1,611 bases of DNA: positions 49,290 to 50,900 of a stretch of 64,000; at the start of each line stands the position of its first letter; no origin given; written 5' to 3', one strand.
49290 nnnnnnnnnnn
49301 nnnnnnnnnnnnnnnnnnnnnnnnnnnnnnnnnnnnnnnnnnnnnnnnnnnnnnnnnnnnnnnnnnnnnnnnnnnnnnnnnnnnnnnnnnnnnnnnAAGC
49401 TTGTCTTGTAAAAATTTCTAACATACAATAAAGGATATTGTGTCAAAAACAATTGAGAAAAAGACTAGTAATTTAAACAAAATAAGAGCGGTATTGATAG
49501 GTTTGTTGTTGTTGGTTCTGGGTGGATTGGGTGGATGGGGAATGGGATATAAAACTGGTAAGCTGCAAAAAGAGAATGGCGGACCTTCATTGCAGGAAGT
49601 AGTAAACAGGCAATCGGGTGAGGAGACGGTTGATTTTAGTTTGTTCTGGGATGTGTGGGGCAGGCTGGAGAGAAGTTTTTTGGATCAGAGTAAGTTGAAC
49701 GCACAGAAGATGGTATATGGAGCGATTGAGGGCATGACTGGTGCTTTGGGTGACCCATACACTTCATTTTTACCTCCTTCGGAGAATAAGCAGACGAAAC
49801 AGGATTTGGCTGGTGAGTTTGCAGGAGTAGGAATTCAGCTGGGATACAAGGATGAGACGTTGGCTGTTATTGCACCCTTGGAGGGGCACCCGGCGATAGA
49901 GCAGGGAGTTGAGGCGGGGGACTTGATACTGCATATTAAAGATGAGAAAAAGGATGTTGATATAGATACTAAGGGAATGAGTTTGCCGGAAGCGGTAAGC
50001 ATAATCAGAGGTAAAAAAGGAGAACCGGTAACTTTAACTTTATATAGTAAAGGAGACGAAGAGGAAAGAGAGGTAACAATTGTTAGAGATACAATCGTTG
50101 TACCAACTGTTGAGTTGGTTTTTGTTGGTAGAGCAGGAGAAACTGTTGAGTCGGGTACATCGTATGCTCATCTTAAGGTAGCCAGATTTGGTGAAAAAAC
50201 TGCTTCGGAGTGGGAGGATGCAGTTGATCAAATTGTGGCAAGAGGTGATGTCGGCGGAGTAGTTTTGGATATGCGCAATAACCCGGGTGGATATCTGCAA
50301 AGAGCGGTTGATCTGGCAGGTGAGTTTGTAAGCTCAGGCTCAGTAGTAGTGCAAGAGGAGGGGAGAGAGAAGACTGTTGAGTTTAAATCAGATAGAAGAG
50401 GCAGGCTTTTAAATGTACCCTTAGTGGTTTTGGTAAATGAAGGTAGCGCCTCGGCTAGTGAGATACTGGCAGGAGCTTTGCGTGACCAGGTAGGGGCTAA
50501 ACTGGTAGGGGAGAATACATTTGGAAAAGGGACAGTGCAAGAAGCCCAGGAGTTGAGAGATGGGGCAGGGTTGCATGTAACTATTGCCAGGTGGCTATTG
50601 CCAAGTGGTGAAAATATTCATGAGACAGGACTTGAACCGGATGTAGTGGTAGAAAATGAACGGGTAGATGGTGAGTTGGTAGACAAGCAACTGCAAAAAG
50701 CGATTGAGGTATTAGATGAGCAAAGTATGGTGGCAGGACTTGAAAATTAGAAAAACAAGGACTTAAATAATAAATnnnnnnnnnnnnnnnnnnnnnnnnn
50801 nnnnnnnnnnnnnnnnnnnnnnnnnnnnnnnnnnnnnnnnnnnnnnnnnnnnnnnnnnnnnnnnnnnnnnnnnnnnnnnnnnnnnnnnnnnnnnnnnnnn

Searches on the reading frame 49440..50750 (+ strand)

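Call 36: search_protein_families(library=pfam, proteins=[window:49440-50750:+], max_evalue=0.001)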
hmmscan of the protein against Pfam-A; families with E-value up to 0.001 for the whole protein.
window:49440-50750:+ (436 aa): 5 families
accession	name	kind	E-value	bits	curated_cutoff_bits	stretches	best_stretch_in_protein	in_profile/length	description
PF03572.23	Peptidase_S41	-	3.5e-47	160.5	24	1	242-404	2-165/165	Peptidase family S41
PF13180.12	PDZ_2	-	3.5e-06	27.6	27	1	130-213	3-79/80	PDZ domain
PF00595.29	PDZ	-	2.5e-05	25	23.2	1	125-201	9-80/81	PDZ domain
PF22694.1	CtpB_N-like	-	0.00016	22.5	27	1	64-110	36-80/85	Activating protease CtpB N-terminal domain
PF17820.7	PDZ_6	-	0.00022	21.3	27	0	147-201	6-52/54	PDZ domain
